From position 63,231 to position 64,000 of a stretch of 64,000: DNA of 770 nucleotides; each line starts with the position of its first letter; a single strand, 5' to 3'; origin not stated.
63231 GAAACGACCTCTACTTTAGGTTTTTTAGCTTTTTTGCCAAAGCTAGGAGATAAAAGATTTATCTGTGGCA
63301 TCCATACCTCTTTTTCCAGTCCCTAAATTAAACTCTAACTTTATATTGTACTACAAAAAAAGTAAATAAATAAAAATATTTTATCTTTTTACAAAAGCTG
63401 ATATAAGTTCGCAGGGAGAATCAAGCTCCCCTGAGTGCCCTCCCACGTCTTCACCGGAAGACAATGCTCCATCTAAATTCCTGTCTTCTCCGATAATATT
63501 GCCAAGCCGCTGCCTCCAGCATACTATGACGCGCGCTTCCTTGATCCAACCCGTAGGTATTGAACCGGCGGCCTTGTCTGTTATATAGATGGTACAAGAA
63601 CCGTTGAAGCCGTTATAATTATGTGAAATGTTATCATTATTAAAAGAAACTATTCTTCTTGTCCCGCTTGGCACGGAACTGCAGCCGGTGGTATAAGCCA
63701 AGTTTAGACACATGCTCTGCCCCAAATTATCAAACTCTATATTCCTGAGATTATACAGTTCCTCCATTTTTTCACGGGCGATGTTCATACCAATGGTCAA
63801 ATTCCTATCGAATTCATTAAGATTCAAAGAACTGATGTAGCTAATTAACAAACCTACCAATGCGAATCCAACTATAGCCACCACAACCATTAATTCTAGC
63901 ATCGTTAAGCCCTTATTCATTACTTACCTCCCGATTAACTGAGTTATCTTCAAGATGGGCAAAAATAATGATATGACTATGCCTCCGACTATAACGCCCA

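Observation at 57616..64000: Type IV pilus-like operon with non-canonical order: pilC-pilin-pilN-pilO-pilP-pilQ-[coiled-coil/TPR]-pilM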

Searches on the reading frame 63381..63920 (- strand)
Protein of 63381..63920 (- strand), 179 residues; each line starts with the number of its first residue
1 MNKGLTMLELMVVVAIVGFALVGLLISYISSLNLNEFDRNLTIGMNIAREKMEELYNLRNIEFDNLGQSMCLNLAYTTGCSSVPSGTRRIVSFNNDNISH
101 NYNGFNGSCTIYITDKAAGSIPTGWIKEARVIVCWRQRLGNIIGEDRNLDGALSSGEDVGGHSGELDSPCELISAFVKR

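Call 3: search_protein_families(library=pfam, proteins=[window:63381-63920:-], max_evalue=0.1)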
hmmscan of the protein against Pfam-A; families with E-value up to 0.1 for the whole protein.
window:63381-63920:- (179 aa): 1 family
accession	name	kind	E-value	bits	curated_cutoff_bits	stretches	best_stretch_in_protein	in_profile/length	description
PF07963.17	N_methyl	-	0.00019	21.3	21.2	1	2-25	4-27/27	Prokaryotic N-terminal methylation motif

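Call 5: find_encoding_contigs(protein=window:63381-63920:-, flank=10000, max_places=6)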
Protein window:63381-63920:- (179 aa): 11 contigs read that carry it; 6 places shown.
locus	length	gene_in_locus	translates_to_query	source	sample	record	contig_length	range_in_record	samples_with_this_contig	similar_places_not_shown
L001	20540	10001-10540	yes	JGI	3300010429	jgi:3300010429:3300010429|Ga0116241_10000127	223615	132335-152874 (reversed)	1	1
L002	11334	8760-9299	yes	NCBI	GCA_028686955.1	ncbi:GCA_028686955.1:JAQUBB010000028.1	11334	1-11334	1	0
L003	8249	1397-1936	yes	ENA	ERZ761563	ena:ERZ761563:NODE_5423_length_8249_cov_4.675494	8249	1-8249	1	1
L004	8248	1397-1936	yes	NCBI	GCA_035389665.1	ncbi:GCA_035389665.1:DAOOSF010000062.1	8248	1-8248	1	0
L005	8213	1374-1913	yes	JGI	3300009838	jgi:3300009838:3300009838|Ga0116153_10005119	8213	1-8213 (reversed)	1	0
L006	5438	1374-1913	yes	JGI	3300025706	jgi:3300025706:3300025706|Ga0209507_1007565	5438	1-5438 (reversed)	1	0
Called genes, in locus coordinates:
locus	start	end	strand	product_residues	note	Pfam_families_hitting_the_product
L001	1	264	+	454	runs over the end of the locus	PF00672:HAMP (weak), PF01590:GAF, PF13185:GAF_2, PF13492:GAF_3, PF00990:GGDEF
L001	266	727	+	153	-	PF05157:MshEN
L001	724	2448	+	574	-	PF05157:MshEN, PF00437:T2SSE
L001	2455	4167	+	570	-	PF05157:MshEN, PF00437:T2SSE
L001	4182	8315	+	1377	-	PF00990:GGDEF, PF13191:AAA_16, PF03130:HEAT_PBS (faint), PF02985:HEAT (faint), PF13646:HEAT_2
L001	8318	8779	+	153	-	PF05157:MshEN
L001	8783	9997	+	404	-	PF28597:T2SSF_N, PF00482:T2SSF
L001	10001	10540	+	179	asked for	-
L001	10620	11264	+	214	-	-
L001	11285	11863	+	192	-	PF04350:PilO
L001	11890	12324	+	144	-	PF16537:T2SSB (faint)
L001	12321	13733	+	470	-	PF21305:type_II_gspD_N0 (weak), PF07660:STN, PF03958:Secretin_N, PF00263:Secretin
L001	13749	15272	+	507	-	-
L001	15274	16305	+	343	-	PF01869:BcrAD_BadFG (faint), PF11104:PilM_2, PF14450:FtsA (weak)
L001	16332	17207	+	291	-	PF01634:HisG, PF09084:NMT1 (weak), PF08029:HisG_C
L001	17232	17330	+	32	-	-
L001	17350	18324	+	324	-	-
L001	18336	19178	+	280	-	PF13292:DXP_synthase_N, PF00456:Transketolase_N, PF00676:E1_dh, PF09364:XFP_N (weak)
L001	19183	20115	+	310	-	PF02779:Transket_pyr, PF02780:Transketolase_C, PF22613:Transketolase_C_1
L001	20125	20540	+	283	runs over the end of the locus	PF00288:GHMP_kinases_N, PF08544:GHMP_kinases_C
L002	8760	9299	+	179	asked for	-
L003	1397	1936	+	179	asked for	-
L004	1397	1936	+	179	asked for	-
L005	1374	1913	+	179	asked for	-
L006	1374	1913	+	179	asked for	-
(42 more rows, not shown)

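Call 6: search_protein_families(library=ncbifam, proteins=[window:63381-63920:-], max_evalue=0.1)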
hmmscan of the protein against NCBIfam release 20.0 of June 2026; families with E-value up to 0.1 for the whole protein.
window:63381-63920:- (179 aa): 6 families
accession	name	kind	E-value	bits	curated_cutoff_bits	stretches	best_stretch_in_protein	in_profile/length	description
TIGR02532.1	IV_pilin_GFxxxE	domain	0.00016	21.4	16.3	1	3-24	2-23/24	prepilin-type N-terminal cleavage/methylation domain-containing protein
TIGR01708.2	typeII_sec_gspH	equivalog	0.0017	18.4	80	1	3-30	2-29/169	type II secretion system minor pseudopilin GspH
TIGR01707.1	gspI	equivalog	0.0019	18.6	44.35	1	4-55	1-52/101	type II secretion system minor pseudopilin GspI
NF041013.1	T4P_ComGE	equivalog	0.0094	16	49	1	2-54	3-55/83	competence type IV pilus minor pilin ComGE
TIGR01710.1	typeII_sec_gspG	equivalog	0.017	15.2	88.85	1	3-31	1-28/134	type II secretion system major pseudopilin GspG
NF041775.1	typeIV_PilA_Myxo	equivalog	0.042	13.8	400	1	2-19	10-27/214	type IV pilin protein PilA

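Call 20: search_protein_families(library=ncbifam, proteins=[L001:266-727:+, L001:724-2448:+, L001:2455-4167:+, L001:4182-8315:+, L001:8318-8779:+, L001:8783-9997:+], max_evalue=0.001)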
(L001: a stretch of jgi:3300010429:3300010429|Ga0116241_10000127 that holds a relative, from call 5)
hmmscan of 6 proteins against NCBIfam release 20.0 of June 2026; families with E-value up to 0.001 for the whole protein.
L001:266-727:+ (153 aa): 6 families
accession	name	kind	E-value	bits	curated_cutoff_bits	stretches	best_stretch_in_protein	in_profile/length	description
TIGR02538.1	type_IV_pilB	equivalog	2.1e-23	82.8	675.65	1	13-152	2-141/564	type IV-A pilus assembly ATPase PilB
NF012033.0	PRK15489.1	equivalog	5.9e-17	61.1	537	1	9-146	489-626/703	glycosyl transferase family protein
NF008411.1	PRK11234.1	equivalog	7.6e-17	60.9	1170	1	9-150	479-620/723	cyclic di-3',5'-guanylate-activated glycosyltransferase NfrB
NF053729.1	c-di-GMP_motif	domain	1.3e-16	60.1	38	1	12-62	1-51/53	cyclic di-GMP-binding domain-containing protein, MshE-related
TIGR03029.1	EpsG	equivalog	5.3e-10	38.9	313.8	1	11-83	3-75/274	chain length determinant protein tyrosine kinase EpsG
TIGR02533.1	type_II_gspE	equivalog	0.00047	19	630.25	1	83-151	2-70/486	type II secretion system ATPase GspE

L001:724-2448:+ (574 aa): 22 families
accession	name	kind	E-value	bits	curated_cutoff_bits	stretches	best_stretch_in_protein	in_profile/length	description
TIGR02538.1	type_IV_pilB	equivalog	9.8e-198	658.3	675.65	1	8-569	2-562/564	type IV-A pilus assembly ATPase PilB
TIGR02533.1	type_II_gspE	equivalog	3e-177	590.1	630.25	1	80-569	4-486/486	type II secretion system ATPase GspE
NF053534.1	T4PilAsmATPsTfpB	equivalog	7.5e-139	463.8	850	1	43-568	59-581/584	type IV pilus assembly ATPase TfpB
NF007755.0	PRK10436.1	equivalog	1.8e-133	445.6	617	1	154-569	67-459/465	type II secretion system protein GspE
NF041000.1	ATPase_ComGA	equivalog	5.1e-74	248.6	300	1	196-461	2-266/267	competence type IV pilus ATPase ComGA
TIGR01420.1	pilT_fam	subfamily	8.5e-56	189.6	319.1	1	195-467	3-275/343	PilT/PilU family type 4a pilus ATPase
TIGR02525.1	plasmid_TraJ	equivalog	1.1e-27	97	368.3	1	289-440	120-272/372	plasmid transfer ATPase TraJ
TIGR02524.1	dot_icm_DotB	equivalog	7.8e-21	74.7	463.3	1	324-439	134-258/358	Dot/Icm type IV secretion system ATPase DotB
NF058587.1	archaellum_moto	equivalog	2.9e-17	62.6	550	1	327-439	278-395/527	archaellum flagellar ATPase motor FlaI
TIGR02782.1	TrbB_P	equivalog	8.4e-15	54.8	304.55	1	324-440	136-255/303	P-type conjugative transfer ATPase TrbB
TIGR02788.1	VirB11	equivalog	1.3e-14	54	249.95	1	326-441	146-266/308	P-type DNA transfer ATPase VirB11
NF008411.1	PRK11234.1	equivalog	2e-14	52.9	1170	1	7-156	483-636/723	cyclic di-3',5'-guanylate-activated glycosyltransferase NfrB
NF053729.1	c-di-GMP_motif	domain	3e-13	49.3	38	1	7-58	1-52/53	cyclic di-GMP-binding domain-containing protein, MshE-related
NF012033.0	PRK15489.1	equivalog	3.1e-13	48.8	537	1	4-146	489-631/703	glycosyl transferase family protein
NF010469.0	PRK13894.1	subfamily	2.6e-12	46.7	508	1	322-438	147-265/320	conjugal transfer ATPase TrbB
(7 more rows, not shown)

L001:2455-4167:+ (570 aa): 21 families
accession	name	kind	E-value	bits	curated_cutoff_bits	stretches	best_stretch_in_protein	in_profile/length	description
TIGR02538.1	type_IV_pilB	equivalog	6.2e-193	642.4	675.65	1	7-568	1-563/564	type IV-A pilus assembly ATPase PilB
TIGR02533.1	type_II_gspE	equivalog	1.1e-182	608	630.25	1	79-567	3-486/486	type II secretion system ATPase GspE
NF053534.1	T4PilAsmATPsTfpB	equivalog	4.1e-138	461.3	850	1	35-567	51-582/584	type IV pilus assembly ATPase TfpB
NF007755.0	PRK10436.1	equivalog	4.9e-136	454.1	617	1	83-568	12-460/465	type II secretion system protein GspE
NF041000.1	ATPase_ComGA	equivalog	1.8e-76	256.7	300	1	196-459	4-266/267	competence type IV pilus ATPase ComGA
TIGR01420.1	pilT_fam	subfamily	5.4e-55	187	319.1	1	195-438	5-242/343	PilT/PilU family type 4a pilus ATPase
TIGR02525.1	plasmid_TraJ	equivalog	1.3e-27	96.7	368.3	1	316-438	143-272/372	plasmid transfer ATPase TraJ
TIGR02524.1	dot_icm_DotB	equivalog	8.5e-24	84.4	463.3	1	316-437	128-258/358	Dot/Icm type IV secretion system ATPase DotB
NF008411.1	PRK11234.1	equivalog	2.1e-15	56.1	1170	1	7-164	483-639/723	cyclic di-3',5'-guanylate-activated glycosyltransferase NfrB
NF058587.1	archaellum_moto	equivalog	3.6e-14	52.4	550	1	325-437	278-395/527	archaellum flagellar ATPase motor FlaI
NF012033.0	PRK15489.1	equivalog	5.7e-14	51.2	537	1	5-153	490-637/703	glycosyl transferase family protein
TIGR02782.1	TrbB_P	equivalog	8.4e-14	51.5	304.55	1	325-436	139-253/303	P-type conjugative transfer ATPase TrbB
TIGR02788.1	VirB11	equivalog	1e-13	51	249.95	1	313-440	136-267/308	P-type DNA transfer ATPase VirB11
TIGR03819.1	heli_sec_ATPase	hypoth_equivalog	3.4e-13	49.5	373.15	1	281-440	136-302/340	TadA family conjugal transfer-associated ATPase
NF010469.0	PRK13894.1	subfamily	2.7e-12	46.6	508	1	323-436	150-265/320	conjugal transfer ATPase TrbB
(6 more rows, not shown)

L001:4182-8315:+ (1377 aa): 23 families
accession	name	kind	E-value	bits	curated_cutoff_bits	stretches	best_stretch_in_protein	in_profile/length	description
TIGR00254.1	GGDEF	domain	1.3e-44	151.9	37.4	1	14-179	2-166/168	diguanylate cyclase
NF007135.0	PRK09581.1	equivalog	3.7e-44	151.3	474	1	15-179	290-454/457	PleD family two-component system response regulator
NF007380.0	PRK09894.1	equivalog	2.1e-35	122.5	256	1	19-181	131-288/296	diguanylate cyclase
NF038266.1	diguan_SiaD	equivalog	2.4e-35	122.1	290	1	11-177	88-252/252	biofilm regulation diguanylate cyclase SiaD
NF041606.1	dguan_cyc_DgcA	equivalog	7.7e-35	120.4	370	1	23-180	184-339/340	diguanylate cyclase DgcA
NF007423.1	PRK09966.1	equivalog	2.9e-31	108.7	325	1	16-170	238-390/390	diguanylate cyclase DgcN/YfiN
NF051473.1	DigCycDgcsShew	equivalog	2.5e-29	102.6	400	1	17-177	135-288/291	diguanylate cyclase DgcS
NF047654.1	DiguCycDgcRLepto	equivalog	6.7e-28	97.4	500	1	13-177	129-293/295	diguanylate cyclase DgcR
NF007298.0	PRK09776.1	equivalog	2.7e-27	95.1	1135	1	11-220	678-885/1111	diguanylate cyclase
NF011955.1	PRK15426.1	equivalog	2.5e-26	92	408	1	17-181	398-562/564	cellulose biosynthesis regulator diguanylate cyclase DgcQ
TIGR03903.1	TOMM_kin_cyc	equivalog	6.2e-26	90.6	705.75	1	205-657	486-926/1267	TOMM system kinase/cyclase fusion protein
NF045675.1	PhdiestaseDibA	equivalog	9.4e-25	87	980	1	10-184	196-368/623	phosphodiesterase DibA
NF007599.0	PRK10245.1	equivalog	1.1e-24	86.6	402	1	11-178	204-368/371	diguanylate cyclase AdrA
NF007474.0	PRK10060.1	equivalog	2.8e-23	82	782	1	5-180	225-395/663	cyclic di-GMP phosphodiesterase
NF047872.1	GGDEF_GdpS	equivalog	1.5e-22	80.3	400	1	20-179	190-349/355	GGDEF domain-containing protein GdpS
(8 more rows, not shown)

L001:8318-8779:+ (153 aa): 6 families
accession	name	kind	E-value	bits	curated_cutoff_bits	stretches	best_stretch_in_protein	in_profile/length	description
TIGR02538.1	type_IV_pilB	equivalog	1.8e-20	73.1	675.65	1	16-152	3-139/564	type IV-A pilus assembly ATPase PilB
NF053729.1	c-di-GMP_motif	domain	4.9e-18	64.7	38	1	15-64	2-51/53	cyclic di-GMP-binding domain-containing protein, MshE-related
NF008411.1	PRK11234.1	equivalog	2.6e-17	62.5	1170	1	11-152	480-620/723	cyclic di-3',5'-guanylate-activated glycosyltransferase NfrB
NF012033.0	PRK15489.1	equivalog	3.1e-16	58.7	537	1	5-147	483-625/703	glycosyl transferase family protein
TIGR03029.1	EpsG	equivalog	6.3e-09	35.4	313.8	1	15-84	5-74/274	chain length determinant protein tyrosine kinase EpsG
TIGR02533.1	type_II_gspE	equivalog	0.00014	20.6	630.25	1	87-152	4-69/486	type II secretion system ATPase GspE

L001:8783-9997:+ (404 aa): 6 families
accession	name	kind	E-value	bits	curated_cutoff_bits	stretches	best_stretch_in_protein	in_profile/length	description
NF052607.1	T4PiliAsmPilCThrm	equivalog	3.3e-124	415.1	700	1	1-399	1-401/406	type IV pilus assembly protein PilC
NF052606.1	T4PiliAsmPilCMyx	equivalog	3.8e-124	414.7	700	1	2-400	20-416/419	type IV pilus assembly protein PilC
TIGR02120.1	GspF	equivalog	5.2e-121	404.6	424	1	4-402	1-401/401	type II secretion system inner membrane protein GspF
NF007861.0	PRK10573.1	equivalog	9e-80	268.7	401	1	4-402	7-398/401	protein transport protein HofC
NF047826.1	T3SSXpsF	equivalog_domain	3e-76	256.8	650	1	1-403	1-405/405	type II secretion system protein XpsF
NF041012.2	T4P_ComGB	equivalog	2.2e-41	142.3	240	1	69-398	6-330/332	competence type IV pilus assembly protein ComGB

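Call 38: search_solved_structures(query=A2, max_evalue=10, show_alignments=2)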
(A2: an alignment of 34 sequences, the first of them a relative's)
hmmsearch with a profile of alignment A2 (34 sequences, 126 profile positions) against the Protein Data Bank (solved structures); distinct sequences matched with E-value up to 10: 7.
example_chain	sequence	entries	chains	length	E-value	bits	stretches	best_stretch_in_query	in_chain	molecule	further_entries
3oss_C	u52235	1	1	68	4.2e-05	26.3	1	62-120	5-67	TYPE 2 SECRETION SYSTEM, GSPC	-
3jc8_Pa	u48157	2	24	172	0.0017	21.2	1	26-110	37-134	PilP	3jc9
4wfw_A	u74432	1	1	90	0.0086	18.9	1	82-119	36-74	General secretion pathway protein B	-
2lnv_A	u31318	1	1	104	0.011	18.6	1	61-124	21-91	General secretion pathway protein C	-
7oio_A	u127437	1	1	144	0.027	17.3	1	57-122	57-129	General secretion pathway protein C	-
6hcg_e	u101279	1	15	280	0.22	14.3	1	62-120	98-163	Pectic enzymes secretion protein OutC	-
9sob_4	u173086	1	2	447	3.6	10.4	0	50-85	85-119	Aladin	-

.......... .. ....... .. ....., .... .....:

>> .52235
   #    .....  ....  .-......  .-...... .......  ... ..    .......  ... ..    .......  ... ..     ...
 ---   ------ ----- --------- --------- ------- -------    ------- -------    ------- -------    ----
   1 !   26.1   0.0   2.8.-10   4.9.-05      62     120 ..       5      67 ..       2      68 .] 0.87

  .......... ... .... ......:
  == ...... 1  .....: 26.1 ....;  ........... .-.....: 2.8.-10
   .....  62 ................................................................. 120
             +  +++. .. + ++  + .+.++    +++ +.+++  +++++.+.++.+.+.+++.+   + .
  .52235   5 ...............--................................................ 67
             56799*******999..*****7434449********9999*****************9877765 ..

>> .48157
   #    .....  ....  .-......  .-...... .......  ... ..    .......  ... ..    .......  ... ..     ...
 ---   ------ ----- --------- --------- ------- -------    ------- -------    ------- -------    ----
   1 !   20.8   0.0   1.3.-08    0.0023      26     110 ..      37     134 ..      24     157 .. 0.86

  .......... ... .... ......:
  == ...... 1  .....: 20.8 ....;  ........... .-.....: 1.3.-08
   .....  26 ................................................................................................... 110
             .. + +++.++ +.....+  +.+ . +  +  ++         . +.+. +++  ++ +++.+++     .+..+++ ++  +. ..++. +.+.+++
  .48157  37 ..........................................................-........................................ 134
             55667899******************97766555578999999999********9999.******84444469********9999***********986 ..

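Call 39: search_solved_structures(query=A3, max_evalue=10, show_alignments=1)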
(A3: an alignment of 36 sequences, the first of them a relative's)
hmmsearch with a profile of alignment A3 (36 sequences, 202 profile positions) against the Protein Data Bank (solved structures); distinct sequences matched with E-value up to 10: 22.
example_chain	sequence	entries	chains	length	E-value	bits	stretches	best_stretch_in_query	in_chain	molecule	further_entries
3jc8_Na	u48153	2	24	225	6.2e-09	38.9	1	1-150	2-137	PilN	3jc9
4bhq_A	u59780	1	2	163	0.0029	20.4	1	51-148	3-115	COMPETENCE PROTEIN PILN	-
4eij_A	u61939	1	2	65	0.11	15.2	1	54-95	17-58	P protein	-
2bg9_B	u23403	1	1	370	0.29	13.9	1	26-101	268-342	ACETYLCHOLINE RECEPTOR PROTEIN, BETA CHAIN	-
7wz8_C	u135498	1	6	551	0.36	13.6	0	55-97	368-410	SNAP-tag,C-type lectin domain family 4 member K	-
4b86_A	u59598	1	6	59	0.65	12.7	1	56-92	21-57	MALE-SPECIFIC LETHAL 1 HOMOLOG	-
2n2a_A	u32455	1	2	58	0.79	12.4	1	25-75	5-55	Receptor tyrosine-protein kinase erbB-2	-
6cfz_C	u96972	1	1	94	0.8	12.4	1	46-109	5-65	Dad2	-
5c8j_I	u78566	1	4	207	0.82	12.4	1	30-95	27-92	Protein MJ0480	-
8h9e_J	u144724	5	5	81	1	12.1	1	53-92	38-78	ATPase inhibitor, mitochondrial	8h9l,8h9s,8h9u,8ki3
6olg_A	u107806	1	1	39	1.8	11.2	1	17-48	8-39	Cadherin-1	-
8p1y_AAA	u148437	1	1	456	2.1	11.1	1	52-115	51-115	Serine--tRNA ligase, cytoplasmic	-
6gir_A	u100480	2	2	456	2.1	11.1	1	52-115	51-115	Serine--tRNA ligase, cytoplasmic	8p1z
7ezc_A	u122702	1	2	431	2.2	11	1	27-81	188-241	Adenosine receptor A2a,Soluble cytochrome b562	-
8jj8_F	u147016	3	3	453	2.5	10.8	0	33-91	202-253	Beta-2 adrenergic receptor,Soluble cytochrome b562 | Beta-2 adrenergic receptor,Beta-2 adrenergic receptor,Soluble cytochrome b562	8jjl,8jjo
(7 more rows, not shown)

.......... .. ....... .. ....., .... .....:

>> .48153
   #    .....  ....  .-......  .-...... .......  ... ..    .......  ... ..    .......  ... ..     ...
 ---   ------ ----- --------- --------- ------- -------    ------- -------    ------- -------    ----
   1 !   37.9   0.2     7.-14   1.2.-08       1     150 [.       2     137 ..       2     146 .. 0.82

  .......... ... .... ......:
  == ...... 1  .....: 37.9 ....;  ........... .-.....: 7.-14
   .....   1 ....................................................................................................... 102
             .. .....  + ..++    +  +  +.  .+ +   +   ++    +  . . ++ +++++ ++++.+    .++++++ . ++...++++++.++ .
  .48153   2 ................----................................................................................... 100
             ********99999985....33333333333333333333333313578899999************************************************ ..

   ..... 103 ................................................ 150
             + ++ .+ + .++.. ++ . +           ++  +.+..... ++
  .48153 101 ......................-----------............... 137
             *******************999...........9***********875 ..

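Call 48: find_homologous_proteins(query=window:63381-63920:-, max_evalue=0.001)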
Query window:63381-63920:- (179 aa): 13 proteins with E <= 0.001 among 69 candidates.
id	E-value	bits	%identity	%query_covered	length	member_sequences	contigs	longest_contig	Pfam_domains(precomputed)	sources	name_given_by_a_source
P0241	3.3e-108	377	96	100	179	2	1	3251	-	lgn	-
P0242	6.5e-82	291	75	100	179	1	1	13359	-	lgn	-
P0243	1.7e-79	284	74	100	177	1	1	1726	-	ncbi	-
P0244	2.8e-78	280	73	100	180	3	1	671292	-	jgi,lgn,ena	-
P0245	4.3e-69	250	65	100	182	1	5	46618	-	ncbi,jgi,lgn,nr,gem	ncbi:MAG: type II secretion system protein [Candidatus Omnitrophica bacterium]|nr:type II secretion 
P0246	2.1e-58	215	60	100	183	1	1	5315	-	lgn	-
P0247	3.7e-58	214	59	100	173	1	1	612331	-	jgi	jgi:type II secretory pathway pseudopilin PulG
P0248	5.3e-58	214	59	99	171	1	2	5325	-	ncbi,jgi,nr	ncbi:MAG: type II secretion system protein [Candidatus Omnitrophica bacterium]|nr:type II secretion 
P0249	3.4e-56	208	58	100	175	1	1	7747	-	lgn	-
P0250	1.2e-55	206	58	99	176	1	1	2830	-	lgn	-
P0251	8.4e-55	203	60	99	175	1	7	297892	-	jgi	-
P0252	1.6e-53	199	57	100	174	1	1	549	-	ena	-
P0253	2.0e-51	192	54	99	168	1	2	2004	-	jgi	jgi:type II secretory pathway pseudopilin PulG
